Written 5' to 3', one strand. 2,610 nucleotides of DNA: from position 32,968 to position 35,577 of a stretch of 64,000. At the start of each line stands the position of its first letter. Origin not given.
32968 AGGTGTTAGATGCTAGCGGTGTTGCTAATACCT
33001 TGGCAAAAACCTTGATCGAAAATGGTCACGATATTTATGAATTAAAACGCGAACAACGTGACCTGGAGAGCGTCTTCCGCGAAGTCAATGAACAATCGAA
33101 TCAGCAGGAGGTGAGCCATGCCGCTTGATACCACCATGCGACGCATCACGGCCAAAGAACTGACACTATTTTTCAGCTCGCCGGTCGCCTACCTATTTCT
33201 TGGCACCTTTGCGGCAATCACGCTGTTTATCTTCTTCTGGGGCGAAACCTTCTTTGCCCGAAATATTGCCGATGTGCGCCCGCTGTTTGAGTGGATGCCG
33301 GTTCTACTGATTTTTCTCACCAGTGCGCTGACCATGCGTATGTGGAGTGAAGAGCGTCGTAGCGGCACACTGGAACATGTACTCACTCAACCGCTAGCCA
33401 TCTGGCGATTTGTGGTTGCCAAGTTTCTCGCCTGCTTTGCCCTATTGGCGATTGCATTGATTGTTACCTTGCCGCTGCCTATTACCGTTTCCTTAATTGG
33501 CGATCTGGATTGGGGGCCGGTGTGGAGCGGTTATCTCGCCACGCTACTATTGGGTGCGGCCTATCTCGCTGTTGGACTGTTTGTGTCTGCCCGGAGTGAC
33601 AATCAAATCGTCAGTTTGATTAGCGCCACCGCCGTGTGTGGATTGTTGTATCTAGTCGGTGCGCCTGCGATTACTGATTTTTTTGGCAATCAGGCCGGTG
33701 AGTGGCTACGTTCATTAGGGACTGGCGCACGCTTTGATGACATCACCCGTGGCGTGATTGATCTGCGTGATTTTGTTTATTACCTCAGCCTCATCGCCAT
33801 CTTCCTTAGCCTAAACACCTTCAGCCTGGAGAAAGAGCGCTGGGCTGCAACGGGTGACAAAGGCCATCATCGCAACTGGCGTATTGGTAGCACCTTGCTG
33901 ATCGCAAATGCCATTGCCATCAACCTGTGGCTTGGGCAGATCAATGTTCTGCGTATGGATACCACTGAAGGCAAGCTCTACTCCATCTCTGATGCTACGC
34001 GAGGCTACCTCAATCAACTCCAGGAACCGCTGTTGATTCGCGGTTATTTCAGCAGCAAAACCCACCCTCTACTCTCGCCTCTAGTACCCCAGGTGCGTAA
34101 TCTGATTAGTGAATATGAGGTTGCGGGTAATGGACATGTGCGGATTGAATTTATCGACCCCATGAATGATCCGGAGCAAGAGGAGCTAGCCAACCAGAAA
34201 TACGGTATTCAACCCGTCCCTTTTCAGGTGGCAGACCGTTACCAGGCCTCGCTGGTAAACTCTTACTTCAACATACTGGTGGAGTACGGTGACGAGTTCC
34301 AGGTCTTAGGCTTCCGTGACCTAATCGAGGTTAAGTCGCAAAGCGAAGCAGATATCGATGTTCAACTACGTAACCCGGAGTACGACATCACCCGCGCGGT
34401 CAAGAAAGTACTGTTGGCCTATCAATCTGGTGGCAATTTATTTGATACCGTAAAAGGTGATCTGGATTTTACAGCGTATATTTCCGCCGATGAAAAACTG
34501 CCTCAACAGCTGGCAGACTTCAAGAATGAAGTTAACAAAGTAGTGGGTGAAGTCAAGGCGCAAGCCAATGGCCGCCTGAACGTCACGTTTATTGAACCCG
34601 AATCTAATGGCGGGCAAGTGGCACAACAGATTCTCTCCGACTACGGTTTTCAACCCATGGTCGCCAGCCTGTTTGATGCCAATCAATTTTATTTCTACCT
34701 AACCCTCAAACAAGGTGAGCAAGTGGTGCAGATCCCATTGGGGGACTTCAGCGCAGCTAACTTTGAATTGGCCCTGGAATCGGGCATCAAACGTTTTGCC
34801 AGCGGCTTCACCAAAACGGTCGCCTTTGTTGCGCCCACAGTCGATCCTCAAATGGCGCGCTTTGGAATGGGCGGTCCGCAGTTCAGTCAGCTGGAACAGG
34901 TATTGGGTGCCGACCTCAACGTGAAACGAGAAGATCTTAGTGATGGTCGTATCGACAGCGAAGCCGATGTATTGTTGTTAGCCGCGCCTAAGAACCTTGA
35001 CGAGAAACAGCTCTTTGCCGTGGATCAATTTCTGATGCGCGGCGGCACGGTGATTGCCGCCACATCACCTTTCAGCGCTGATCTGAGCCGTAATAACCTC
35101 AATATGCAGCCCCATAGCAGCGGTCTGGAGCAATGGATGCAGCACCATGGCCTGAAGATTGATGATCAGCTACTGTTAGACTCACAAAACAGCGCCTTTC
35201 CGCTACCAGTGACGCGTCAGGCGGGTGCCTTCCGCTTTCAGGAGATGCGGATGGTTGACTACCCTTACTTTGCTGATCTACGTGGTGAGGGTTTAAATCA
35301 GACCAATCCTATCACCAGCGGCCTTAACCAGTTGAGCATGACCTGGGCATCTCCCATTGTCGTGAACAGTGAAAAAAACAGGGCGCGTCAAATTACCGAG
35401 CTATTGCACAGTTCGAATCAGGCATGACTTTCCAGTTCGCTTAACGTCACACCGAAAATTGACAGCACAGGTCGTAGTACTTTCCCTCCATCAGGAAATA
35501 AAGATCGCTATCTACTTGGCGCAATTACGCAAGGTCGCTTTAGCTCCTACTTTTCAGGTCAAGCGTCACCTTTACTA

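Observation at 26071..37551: Integrase-less heat-shock island at tRNA-Glu, delimited by 61-bp direct repeats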

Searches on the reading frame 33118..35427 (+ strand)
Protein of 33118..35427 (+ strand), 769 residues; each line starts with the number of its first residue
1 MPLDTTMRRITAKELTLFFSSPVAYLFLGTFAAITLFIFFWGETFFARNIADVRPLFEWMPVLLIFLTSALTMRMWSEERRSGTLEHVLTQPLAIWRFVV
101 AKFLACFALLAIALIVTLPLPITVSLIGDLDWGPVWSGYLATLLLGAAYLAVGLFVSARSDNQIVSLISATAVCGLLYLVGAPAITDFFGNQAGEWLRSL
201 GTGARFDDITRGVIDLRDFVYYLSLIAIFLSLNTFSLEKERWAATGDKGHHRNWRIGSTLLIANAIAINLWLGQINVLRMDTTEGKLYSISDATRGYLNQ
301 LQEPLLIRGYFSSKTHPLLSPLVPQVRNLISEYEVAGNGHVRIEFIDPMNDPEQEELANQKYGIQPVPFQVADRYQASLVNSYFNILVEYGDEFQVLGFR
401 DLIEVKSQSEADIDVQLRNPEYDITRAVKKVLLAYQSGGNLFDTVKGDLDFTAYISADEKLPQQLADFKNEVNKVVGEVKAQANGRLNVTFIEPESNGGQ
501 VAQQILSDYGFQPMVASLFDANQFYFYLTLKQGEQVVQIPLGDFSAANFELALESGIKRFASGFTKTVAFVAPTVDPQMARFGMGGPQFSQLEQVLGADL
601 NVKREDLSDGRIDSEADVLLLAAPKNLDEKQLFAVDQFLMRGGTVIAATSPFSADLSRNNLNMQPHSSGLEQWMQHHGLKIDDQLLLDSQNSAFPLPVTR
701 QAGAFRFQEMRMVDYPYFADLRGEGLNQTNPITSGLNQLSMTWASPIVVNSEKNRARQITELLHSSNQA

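Call 9: search_protein_families(library=pfam, proteins=[window:33118-35427:+])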
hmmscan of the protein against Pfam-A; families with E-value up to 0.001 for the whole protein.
window:33118-35427:+ (769 aa): 8 families
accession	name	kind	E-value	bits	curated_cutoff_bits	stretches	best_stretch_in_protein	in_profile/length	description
PF23357.1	DUF7088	-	1.2e-33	115.9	27.8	2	284-388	1-104/105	Domain of unknown function (DUF7088)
PF09822.16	ABC_transp_aux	-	2.6e-33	115.9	34.7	1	588-769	18-194/288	ABC-type uncharacterized transport system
PF12679.13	ABC2_membrane_2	-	8.8e-10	38.7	27.2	1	64-184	78-202/283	ABC-2 family transporter protein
PF12698.13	ABC2_membrane_3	-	8.9e-08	32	31.6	1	60-180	168-283/347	ABC-2 family transporter protein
PF13346.12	ABC2_membrane_5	-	9.1e-05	22.5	25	1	59-230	37-190/205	ABC-2 family transporter protein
PF14258.12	DUF4350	-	0.00039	21.2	30.4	1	596-714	16-120/181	Domain of unknown function (DUF4350)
PF12730.13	ABC2_membrane_4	-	0.00054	20.4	27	0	30-168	26-170/179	ABC-2 family transporter protein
PF03379.19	CcmB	-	0.00054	19.9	24.9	1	47-155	41-144/215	CcmB protein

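Call 35: search_protein_families(library=ncbifam, proteins=[window:33118-35427:+], max_evalue=1)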
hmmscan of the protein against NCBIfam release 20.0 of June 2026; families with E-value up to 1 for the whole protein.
window:33118-35427:+ (769 aa): 6 families
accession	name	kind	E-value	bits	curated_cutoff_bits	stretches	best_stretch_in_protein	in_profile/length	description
TIGR03518.1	ABC_perm_GldF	equivalog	5.5e-52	177.1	288.5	1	7-239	1-239/240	gliding motility-associated ABC transporter permease subunit GldF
TIGR03521.1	GldG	equivalog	1.3e-28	99.9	389.85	3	260-433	6-180/552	gliding motility-associated ABC transporter substrate-binding protein GldG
NF033858.1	ABC2_perm_RbbA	equivalog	0.0064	14.4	1050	1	59-176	719-833/909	ribosome-associated ATPase/putative transporter RbbA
TIGR01190.1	ccmB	equivalog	0.011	15.5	156.2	1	48-152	39-137/211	heme exporter protein CcmB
TIGR00025.1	Mtu_efflux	paralog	0.015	14.8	146.9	1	46-154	33-141/238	ABC transporter efflux protein, DrrB family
TIGR03732.1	lanti_perm_MutE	subfamily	0.19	11.1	145.2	1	44-159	36-149/241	lantibiotic immunity ABC transporter MutE/EpiE family permease subunit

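Call 73: find_related_loci(query=window:33118-35424:+, collection=metagenome_contigs, flank=10000)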
Query window:33118-35424:+ (769 aa) in metagenome_contigs; peptide patterns used: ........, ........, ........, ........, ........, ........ (x = any residue, [..] = any of these).
134 stretches matched a pattern; 25 encode a relative of the query (tblastn E <= 1e-3); 25 distinct loci.
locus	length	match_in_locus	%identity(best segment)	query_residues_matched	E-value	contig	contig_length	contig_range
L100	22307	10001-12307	83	1-769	0e+0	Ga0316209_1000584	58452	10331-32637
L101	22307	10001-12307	78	1-769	0e+0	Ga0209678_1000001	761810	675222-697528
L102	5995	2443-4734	78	1-764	0e+0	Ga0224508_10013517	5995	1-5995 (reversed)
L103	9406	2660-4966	75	1-769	0e+0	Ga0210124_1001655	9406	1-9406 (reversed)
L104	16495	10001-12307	78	1-769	0e+0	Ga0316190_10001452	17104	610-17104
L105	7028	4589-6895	74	1-769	0e+0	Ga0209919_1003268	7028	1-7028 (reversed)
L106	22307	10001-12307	84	1-769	0e+0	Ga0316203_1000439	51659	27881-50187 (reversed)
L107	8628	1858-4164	73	1-769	0e+0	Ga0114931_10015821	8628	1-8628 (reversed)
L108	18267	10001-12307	72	1-769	0e+0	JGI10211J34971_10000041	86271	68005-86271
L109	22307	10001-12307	86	1-769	0e+0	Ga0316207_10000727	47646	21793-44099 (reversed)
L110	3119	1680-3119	79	1-480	0e+0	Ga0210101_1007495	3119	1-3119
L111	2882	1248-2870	61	1-541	0e+0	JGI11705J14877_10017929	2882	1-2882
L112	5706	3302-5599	46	10-769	0e+0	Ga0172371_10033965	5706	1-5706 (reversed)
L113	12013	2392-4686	45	6-769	0e+0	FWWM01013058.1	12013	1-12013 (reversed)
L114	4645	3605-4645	88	1-347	0e+0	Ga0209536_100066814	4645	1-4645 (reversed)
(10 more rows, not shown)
